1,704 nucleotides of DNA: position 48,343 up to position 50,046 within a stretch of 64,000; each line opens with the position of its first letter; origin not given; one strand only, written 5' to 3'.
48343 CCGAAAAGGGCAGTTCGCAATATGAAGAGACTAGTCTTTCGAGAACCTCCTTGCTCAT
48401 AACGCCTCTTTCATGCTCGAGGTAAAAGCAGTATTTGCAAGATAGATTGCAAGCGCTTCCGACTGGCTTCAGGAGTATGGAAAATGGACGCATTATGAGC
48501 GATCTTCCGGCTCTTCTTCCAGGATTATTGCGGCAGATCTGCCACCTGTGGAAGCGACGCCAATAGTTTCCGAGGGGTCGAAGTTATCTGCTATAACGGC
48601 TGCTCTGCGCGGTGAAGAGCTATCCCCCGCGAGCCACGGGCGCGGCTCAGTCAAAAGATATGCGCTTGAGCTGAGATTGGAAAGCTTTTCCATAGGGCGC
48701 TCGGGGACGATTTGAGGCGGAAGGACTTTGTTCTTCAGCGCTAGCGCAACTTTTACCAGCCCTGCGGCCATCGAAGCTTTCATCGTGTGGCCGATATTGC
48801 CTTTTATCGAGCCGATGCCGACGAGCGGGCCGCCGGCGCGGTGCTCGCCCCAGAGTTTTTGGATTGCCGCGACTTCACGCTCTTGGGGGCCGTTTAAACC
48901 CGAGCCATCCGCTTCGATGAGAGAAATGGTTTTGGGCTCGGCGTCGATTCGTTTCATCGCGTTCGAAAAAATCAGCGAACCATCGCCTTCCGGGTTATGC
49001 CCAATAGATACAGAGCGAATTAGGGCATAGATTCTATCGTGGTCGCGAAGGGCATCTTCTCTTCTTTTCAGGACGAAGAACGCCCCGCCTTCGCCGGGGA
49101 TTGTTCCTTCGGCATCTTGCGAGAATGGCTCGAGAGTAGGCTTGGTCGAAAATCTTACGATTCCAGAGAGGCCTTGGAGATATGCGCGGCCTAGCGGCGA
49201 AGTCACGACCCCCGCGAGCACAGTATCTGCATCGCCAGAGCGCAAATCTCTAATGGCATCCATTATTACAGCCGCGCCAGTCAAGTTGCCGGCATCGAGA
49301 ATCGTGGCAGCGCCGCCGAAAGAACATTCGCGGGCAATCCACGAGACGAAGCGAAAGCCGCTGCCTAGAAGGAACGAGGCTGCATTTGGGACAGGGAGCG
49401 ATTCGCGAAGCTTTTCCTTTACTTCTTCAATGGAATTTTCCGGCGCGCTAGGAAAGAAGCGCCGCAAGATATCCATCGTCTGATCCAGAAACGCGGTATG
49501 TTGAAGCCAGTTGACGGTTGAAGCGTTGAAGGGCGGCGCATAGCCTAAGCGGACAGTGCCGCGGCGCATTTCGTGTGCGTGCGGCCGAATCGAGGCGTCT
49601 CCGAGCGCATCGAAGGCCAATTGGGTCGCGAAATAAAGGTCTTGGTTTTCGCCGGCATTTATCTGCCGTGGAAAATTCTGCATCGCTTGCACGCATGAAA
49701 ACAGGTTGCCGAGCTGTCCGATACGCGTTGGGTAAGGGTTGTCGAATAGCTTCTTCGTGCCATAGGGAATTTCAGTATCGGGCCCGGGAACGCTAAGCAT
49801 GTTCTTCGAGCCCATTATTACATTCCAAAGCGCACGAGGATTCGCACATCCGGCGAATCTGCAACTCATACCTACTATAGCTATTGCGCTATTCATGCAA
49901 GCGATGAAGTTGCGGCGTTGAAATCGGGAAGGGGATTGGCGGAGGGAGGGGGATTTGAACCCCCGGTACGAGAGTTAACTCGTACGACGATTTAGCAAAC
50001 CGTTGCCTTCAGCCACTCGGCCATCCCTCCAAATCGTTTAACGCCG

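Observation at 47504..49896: Catalytically degenerate ketosynthase-fold protein translationally coupled to an anSME-like radical SAM/SPASM enzyme, directly downstream of tRNA-Ser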

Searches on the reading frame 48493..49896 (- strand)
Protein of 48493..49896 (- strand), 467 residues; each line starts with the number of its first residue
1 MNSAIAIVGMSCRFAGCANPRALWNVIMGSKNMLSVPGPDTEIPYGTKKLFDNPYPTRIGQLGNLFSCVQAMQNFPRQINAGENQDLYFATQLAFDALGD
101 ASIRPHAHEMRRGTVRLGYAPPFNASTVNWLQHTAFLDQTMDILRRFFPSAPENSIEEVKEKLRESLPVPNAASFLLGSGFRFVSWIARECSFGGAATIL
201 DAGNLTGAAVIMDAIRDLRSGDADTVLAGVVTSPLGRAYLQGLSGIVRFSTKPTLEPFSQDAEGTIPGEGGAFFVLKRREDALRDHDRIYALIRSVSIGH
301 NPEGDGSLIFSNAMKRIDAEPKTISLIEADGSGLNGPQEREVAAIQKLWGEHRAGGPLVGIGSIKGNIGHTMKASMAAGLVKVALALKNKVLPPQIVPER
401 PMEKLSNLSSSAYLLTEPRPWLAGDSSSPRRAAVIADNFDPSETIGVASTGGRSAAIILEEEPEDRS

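Call 3: search_protein_families(library=pfam, proteins=[window:48493-49896:-], max_evalue=0.01)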
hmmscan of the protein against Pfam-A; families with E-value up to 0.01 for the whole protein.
window:48493-49896:- (467 aa): 2 families
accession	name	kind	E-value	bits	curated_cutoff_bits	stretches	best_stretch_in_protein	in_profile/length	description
PF00109.32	ketoacyl-synt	-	4e-22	79.5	20.8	1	3-282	2-252/252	Beta-ketoacyl synthase, N-terminal domain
PF02801.28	Ketoacyl-synt_C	-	2.2e-18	66.8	20.8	1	308-396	29-116/119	Beta-ketoacyl synthase, C-terminal domain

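Call 4: search_protein_families(library=ncbifam, proteins=[window:48493-49896:-], max_evalue=0.01)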
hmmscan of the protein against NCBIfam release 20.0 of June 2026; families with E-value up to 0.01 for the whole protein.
window:48493-49896:- (467 aa): 19 families
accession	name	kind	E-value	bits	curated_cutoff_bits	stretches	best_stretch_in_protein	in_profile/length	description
TIGR02813.1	omega_3_PfaA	subfamily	5.1e-38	129.6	1010.1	1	186-436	188-447/2582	polyketide-type polyunsaturated fatty acid synthase PfaA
NF045894.1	PKS_plus_SDR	equivalog_domain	1.1e-35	122.7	1740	2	213-436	182-412/1515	type I polyketide synthase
NF040607.1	mycolic_Pks13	equivalog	8.3e-31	106.3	2100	1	194-397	261-474/1680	polyketide synthase Pks13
NF041183.1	Pks2_ls1_myc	equivalog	1.6e-28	98.2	2400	1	187-436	156-410/2086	sulfolipid-1 biosynthesis phthioceranic/hydroxyphthioceranic acid synthase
NF053555.1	prodigi_MBC_PigJ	equivalog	4.6e-22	78.1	900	1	200-434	509-742/759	prodigiosin MBC biosynthesis protein PigJ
NF004618.0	PRK05952.1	equivalog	2.9e-20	72.5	455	1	193-398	136-343/384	beta-ketoacyl-ACP synthase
TIGR03150.1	fabF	equivalog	4.6e-18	65.1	493.75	1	205-404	162-372/407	beta-ketoacyl-ACP synthase II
NF005589.0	PRK07314.1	subfamily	4.1e-17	62.1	387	1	204-404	164-375/413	beta-ketoacyl-ACP synthase II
NF058662.1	cispenta_AmcF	equivalog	1.8e-16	60.2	325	1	206-406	131-335/369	cispentacin biosynthesis acyltransferase subunit AmcF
NF005490.0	PRK07103.1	equivalog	3.7e-13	49.3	445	1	193-405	158-378/414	polyketide beta-ketoacyl:acyl carrier protein synthase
NF006618.0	PRK09185.1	subfamily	1e-12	47.9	407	1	188-397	145-349/394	beta-ketoacyl-ACP synthase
NF004970.0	PRK06333.1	subfamily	1.8e-12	46.8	525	1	205-408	174-388/424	beta-ketoacyl-ACP synthase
NF006274.0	PRK08439.1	equivalog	2e-12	46.6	621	1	207-400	165-365/406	beta-ketoacyl-ACP synthase II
NF005916.1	PRK07910.1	equivalog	1.1e-09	37.8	560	1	205-396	172-373/418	KasA/KasB family beta-ketoacyl-ACP synthase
NF005076.0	PRK06501.1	equivalog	8.1e-09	34.8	629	1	206-401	177-383/425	beta-ketoacyl-ACP synthase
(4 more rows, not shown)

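Call 7: find_homologous_proteins(query=window:48496-49896:-, max_evalue=0.00001)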
Query window:48496-49896:- (467 aa): 675 proteins with E <= 0.00001 among 8000 candidates; the best 120 are listed.
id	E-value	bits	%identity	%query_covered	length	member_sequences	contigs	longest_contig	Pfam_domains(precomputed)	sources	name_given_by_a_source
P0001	0.0e+0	1033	100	98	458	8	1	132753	PF00109.33,PF02801.29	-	-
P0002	8.2e-257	871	81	100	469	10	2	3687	PF00109.33,PF02801.29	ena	-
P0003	6.3e-256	868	80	100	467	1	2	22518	PF00109.33,PF02801.29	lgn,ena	-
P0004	2.5e-251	852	79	100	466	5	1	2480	PF00109.33,PF02801.29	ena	-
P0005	2.5e-251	852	79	100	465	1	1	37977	PF00109.33,PF02801.29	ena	-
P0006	7.5e-244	828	78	99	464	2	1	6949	PF00109.33,PF02801.29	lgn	-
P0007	3.3e-243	826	78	98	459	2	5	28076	PF00109.33,PF02801.29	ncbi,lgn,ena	-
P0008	7.6e-242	821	76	99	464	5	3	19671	PF00109.33,PF02801.29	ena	-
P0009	7.8e-239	811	76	99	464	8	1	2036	PF00109.33,PF02801.29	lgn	-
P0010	9.0e-239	811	76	99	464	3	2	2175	PF00109.33,PF02801.29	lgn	-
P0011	2.9e-236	803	81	93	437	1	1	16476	PF00109.33,PF02801.29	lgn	-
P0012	8.0e-236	801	80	93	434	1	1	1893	PF00109.33,PF02801.29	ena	-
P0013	3.8e-230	783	78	94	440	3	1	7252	PF00109.33,PF02801.29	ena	-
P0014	1.9e-227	774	78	93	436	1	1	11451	PF00109.33,PF02801.29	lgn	-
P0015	3.0e-226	770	72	99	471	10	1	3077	PF00109.33,PF02801.29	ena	-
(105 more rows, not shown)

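Call 8: find_encoding_contigs(protein=window:48496-49896:-, flank=10000, max_places=6)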
Protein window:48496-49896:- (467 aa): 17 contigs read that carry it; 3 places shown.
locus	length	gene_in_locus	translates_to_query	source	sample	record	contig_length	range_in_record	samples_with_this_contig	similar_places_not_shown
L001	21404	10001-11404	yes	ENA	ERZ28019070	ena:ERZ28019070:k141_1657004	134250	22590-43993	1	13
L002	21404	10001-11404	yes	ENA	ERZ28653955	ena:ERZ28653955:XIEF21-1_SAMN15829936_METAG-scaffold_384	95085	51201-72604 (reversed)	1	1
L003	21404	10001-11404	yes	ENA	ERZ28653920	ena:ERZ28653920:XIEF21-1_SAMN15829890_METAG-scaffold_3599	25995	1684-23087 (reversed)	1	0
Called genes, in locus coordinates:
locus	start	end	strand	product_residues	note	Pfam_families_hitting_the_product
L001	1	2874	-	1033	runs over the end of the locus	PF00656:Peptidase_C14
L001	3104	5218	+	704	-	PF17132:Glyco_hydro_106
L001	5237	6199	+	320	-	PF00248:Aldo_ket_red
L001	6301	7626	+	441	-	PF00749:tRNA-synt_1c, PF19269:Anticodon_2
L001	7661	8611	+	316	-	PF05175:MTS, PF10294:Methyltransf_16 (weak), PF13847:Methyltransf_31, PF13649:Methyltransf_25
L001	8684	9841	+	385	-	PF07969:Amidohydro_3, PF01979:Amidohydro_1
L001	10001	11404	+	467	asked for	PF00109:ketoacyl-synt, PF02801:Ketoacyl-synt_C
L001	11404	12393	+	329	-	PF04055:Radical_SAM, PF13186:SPASM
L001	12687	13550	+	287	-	PF00892:EamA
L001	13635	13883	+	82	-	PF17179:Fer4_22 (faint), PF12797:Fer4_2 (weak), PF00037:Fer4 (weak), PF12837:Fer4_6 (weak), PF13237:Fer4_10, PF14697:Fer4_21 (weak), PF12838:Fer4_7, PF13187:Fer4_9, +2 more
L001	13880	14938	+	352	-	PF01855:POR_N, PF02780:Transketolase_C (weak), PF17147:PFOR_II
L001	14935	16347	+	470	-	PF02775:TPP_enzyme_C, PF01558:POR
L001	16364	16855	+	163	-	PF00383:dCMP_cyt_deam_1, PF14437:MafB19-deam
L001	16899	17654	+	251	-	PF00121:TIM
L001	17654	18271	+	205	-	PF00560:LRR_1 (faint), PF13855:LRR_8, PF12799:LRR_4 (weak), PF13855:LRR_8 (weak), PF23598:LRR_14 (weak), PF12799:LRR_4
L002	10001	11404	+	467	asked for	PF00109:ketoacyl-synt, PF02801:Ketoacyl-synt_C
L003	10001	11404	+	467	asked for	PF00109:ketoacyl-synt, PF02801:Ketoacyl-synt_C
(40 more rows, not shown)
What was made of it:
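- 48491..48495 (-): TAATG stop/start overlap (shared base 48493) joining KSL to the radical SAM gene. It is specific to this species. The window's arrangement is present in all 17 contigs carrying this exact KSL (call 8).
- The one-base stop/start overlap is exactly what a functional pair would show, and it is stable across 17 contigs of this species (call 8). The arrangement is fixed in all 17 contigs of this species (call 8).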

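Call 9: search_solved_structures(query=window:48496-49896:-, max_evalue=0.00001, show_alignments=3)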
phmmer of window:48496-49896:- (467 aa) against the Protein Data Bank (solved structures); distinct sequences matched with E-value up to 0.00001: 111 (the best 60 are shown).
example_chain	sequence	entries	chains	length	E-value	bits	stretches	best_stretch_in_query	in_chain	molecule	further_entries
7zma_A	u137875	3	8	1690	2e-41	145.6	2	176-403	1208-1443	Putative polyketide synthase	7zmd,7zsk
6riw_A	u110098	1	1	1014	5.8e-30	107.9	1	177-439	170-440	ORF10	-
4oqj_A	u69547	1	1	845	2.3e-26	96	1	206-436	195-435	PKS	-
5elp_C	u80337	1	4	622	2.6e-26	95.8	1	150-431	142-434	NRPS/PKS protein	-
5bp1_A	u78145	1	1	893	5e-26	94.9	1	179-441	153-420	Mycocerosic acid synthase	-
6mhl_A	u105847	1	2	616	4e-25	91.9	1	148-435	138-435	Hybrid NRPS/PKS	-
9d2z_A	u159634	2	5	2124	4.2e-25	91.8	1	187-438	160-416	Mycocerosic acid synthase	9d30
9d2y_A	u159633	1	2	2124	4.2e-25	91.8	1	187-438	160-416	Multifunctional mycocerosic acid synthase membrane-associated MAS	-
8xbl_A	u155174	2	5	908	8.7e-25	90.8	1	174-434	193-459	Colibactin polyketide synthase ClbC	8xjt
5e5n_A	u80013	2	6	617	1.1e-24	90.5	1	220-439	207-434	Polyketide synthase PksL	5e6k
5erf_A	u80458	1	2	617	1.4e-24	90.1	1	223-439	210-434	Polyketide synthase PksL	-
5eny_A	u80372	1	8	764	2.8e-24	89.1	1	224-439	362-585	Polyketide synthase PksL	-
8xjy_A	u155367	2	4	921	1.2e-23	87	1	186-435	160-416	Polyketide synthase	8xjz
8xju_A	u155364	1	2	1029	1.5e-23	86.7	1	186-435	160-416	Polyketide synthase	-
9f48_A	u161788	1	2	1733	3e-23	85.7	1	191-421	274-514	Polyketide synthase Pks13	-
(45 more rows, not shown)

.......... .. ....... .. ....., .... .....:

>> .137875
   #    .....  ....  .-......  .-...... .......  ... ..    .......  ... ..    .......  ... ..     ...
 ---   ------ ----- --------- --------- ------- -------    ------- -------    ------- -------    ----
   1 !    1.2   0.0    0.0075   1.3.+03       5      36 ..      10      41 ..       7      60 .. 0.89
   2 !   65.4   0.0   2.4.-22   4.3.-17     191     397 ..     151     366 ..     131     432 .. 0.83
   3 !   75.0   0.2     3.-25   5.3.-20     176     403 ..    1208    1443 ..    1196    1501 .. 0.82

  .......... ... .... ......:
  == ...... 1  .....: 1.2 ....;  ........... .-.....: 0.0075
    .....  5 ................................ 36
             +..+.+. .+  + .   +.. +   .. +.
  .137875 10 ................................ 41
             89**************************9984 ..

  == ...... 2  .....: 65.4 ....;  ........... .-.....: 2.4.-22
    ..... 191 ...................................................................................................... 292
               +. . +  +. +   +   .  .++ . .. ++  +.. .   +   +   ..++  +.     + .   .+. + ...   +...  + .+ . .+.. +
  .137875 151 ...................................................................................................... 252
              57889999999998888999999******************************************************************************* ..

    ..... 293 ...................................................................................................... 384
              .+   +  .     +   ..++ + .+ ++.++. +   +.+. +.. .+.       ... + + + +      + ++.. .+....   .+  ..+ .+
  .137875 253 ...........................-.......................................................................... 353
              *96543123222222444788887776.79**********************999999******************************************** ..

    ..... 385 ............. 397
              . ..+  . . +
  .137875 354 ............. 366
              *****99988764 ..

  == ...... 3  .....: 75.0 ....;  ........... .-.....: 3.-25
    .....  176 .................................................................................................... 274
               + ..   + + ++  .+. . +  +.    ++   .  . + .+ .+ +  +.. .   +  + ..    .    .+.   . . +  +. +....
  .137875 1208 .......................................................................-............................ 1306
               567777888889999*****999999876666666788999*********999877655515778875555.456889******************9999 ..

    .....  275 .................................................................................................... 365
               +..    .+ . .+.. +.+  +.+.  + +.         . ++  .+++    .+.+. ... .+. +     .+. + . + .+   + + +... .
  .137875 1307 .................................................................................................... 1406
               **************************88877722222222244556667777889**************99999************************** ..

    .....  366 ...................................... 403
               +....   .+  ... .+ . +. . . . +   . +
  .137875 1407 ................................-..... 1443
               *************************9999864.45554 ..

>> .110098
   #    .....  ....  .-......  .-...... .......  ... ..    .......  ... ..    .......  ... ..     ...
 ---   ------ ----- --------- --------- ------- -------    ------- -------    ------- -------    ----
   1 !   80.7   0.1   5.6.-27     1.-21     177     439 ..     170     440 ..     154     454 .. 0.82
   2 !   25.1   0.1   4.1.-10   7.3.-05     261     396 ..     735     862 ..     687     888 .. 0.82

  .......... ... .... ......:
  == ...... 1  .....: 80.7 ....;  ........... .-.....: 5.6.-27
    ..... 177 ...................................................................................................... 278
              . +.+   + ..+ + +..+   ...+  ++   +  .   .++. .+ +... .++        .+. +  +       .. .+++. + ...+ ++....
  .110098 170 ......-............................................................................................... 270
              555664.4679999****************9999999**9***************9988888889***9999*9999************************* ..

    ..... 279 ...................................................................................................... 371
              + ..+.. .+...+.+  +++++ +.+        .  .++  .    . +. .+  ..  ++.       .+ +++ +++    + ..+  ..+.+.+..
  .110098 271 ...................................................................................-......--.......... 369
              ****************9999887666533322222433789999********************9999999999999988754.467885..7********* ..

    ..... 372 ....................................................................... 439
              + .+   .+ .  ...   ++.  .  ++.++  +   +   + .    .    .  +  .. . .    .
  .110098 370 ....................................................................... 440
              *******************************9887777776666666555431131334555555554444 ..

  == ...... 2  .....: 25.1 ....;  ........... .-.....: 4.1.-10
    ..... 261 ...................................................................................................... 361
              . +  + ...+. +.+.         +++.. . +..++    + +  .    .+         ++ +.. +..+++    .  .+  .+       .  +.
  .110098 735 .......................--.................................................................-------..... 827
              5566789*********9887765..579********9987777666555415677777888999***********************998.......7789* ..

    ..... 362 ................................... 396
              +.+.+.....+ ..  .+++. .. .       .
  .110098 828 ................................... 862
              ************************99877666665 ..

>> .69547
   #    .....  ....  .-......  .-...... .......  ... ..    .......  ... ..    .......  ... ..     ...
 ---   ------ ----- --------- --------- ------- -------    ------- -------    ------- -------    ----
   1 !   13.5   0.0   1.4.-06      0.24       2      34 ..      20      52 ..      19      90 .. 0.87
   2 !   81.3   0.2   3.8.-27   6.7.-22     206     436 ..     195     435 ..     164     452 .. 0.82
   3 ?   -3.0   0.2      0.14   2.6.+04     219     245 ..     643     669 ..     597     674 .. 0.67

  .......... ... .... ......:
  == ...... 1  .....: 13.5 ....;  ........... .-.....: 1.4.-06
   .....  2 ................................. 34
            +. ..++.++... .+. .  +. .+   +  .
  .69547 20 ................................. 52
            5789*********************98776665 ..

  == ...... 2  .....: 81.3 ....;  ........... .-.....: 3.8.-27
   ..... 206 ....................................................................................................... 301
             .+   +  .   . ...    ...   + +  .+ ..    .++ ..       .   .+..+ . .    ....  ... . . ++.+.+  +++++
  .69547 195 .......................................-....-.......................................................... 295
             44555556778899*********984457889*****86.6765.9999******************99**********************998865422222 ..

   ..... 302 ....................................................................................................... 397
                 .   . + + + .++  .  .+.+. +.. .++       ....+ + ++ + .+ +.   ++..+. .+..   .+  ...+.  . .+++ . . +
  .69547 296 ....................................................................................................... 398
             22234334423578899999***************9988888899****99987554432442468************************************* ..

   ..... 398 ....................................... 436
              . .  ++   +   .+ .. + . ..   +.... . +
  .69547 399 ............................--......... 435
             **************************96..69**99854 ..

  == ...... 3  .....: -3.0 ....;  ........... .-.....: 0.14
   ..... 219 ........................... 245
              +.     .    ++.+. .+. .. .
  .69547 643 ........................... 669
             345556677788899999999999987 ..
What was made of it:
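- On Condensing beta-ketoacyl synthase (type I PKS/FAS KS): PDB ketosynthases down to E 2e-41 (call 9).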

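Call 12: find_related_loci(query=window:48496-49896:-, collection=genome_contigs, flank=6000)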
Query window:48496-49896:- (467 aa) in genome_contigs; peptide patterns used: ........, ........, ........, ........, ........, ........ (x = any residue, [..] = any of these).
414 stretches matched a pattern; 40 encode a relative of the query (tblastn E <= 1e-3); 40 distinct loci.
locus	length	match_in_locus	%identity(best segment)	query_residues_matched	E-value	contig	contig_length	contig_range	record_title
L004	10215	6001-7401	79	1-467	0e+0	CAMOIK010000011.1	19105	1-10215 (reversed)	MAG: uncultured Verrucomicrobia bacterium isolate SRR873605_bin.63_metaWRAP_v1.3_MAG genome assembly, contig: NODE_5374_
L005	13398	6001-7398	80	1-466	0e+0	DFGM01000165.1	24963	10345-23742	MAG TPA_asm: Verrucomicrobia bacterium UBA3750 UBA3750_contig_32992, whole genome shotgun sequence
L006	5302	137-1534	78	1-466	0e+0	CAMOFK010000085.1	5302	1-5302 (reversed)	MAG: uncultured Verrucomicrobia bacterium isolate SRR873610_bin.10_metaWRAP_v1.3_MAG genome assembly, contig: NODE_44060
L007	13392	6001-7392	76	1-464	0e+0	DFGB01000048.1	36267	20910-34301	MAG TPA_asm: Verrucomicrobia bacterium UBA3761 UBA3761_contig_4255, whole genome shotgun sequence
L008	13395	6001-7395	71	2-466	0e+0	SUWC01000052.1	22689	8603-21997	MAG: Lentisphaerae bacterium isolate SIG88 NODE_43496_length_22689_cov_2.660624, whole genome shotgun sequence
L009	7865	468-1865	71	1-466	0e+0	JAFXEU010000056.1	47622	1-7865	MAG: Kiritimatiellae bacterium isolate RGIG6350 Sheep_Rectum-4__c475299, whole genome shotgun sequence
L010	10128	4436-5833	71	1-466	0e+0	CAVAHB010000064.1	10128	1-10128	Faecalibacterium sp. CAG:74 isolate H07660-L1_cleanbin_000019 genome assembly, contig: Spades_H07660-L1_contig_3015, who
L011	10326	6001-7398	70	1-466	0e+0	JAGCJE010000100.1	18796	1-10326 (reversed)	MAG: Kiritimatiellae bacterium isolate RGIG9840 Yak_Rectum-1__c335330, whole genome shotgun sequence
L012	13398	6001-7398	71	1-466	0e+0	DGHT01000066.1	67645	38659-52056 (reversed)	MAG TPA_asm: Verrucomicrobia bacterium UBA3841 UBA3841_contig_4775, whole genome shotgun sequence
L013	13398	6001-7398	70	1-466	0e+0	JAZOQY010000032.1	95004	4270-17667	MAG: Kiritimatiellia bacterium isolate T1900045564_YK20190258.MAGScoT_cleanbin_000015 SGB_7927_k141_1106387, whole genom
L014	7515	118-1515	70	1-466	0e+0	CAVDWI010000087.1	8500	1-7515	Barnesiella intestinihominis isolate H07648-L1_cleanbin_000041 genome assembly, contig: Spades_H07648-L1_contig_6097, wh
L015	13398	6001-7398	70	1-466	0e+0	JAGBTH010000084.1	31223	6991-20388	MAG: Kiritimatiellae bacterium isolate RGIG9427 Yak_Cecum-2__c378225, whole genome shotgun sequence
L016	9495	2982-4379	70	1-466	0e+0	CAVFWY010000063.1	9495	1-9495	Gemmiger sp. isolate H07675-L1_cleanbin_000058 genome assembly, contig: Spades_H07675-L1_contig_5783, whole genome shotg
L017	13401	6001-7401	69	1-467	0e+0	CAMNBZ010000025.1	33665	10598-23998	MAG: uncultured Verrucomicrobia bacterium isolate SRR1222429_bin.101_metaWRAP_v1.3_MAG genome assembly, contig: NODE.208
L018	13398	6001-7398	70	1-466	0e+0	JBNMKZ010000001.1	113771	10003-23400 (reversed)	MAG: Verrucomicrobiota bacterium isolate CM_BacUBA_137.30 k141_14506_length_113771_cov_55.8921, whole genome shotgun seq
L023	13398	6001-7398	67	1-466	0e+0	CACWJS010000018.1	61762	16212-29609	uncultured bacterium isolate RUG10640 genome assembly, contig: RUG10640_asm_18, whole genome shotgun sequence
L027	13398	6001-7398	66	1-466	0e+0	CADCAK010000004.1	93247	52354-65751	uncultured bacterium isolate RUG14463 genome assembly, contig: RUG14463_asm_4, whole genome shotgun sequence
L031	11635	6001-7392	63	1-467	0e+0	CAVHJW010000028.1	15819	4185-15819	bacterium isolate H07617-L1_cleanbin_000055 genome assembly, contig: Spades_H07617-L1_contig_2526, whole genome shotgun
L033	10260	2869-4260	60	5-467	0e+0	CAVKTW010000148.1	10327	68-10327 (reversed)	Candidatus Methanomethylophilaceae archaeon isolate G02630-L1_cleanbin_000058 genome assembly, contig: Spades_G02630-L1_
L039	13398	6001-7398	67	1-466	0e+0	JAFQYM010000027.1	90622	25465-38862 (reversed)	MAG: Kiritimatiellae bacterium isolate RGIG2266 Goat_Duodenum-3__c426, whole genome shotgun sequence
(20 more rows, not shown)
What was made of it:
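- On Kiritimatiellia KSL-BIG(-KamA-like) cassette (uncharacterised; defined in this session): 52-81% identity to 38 species representatives (call 12).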
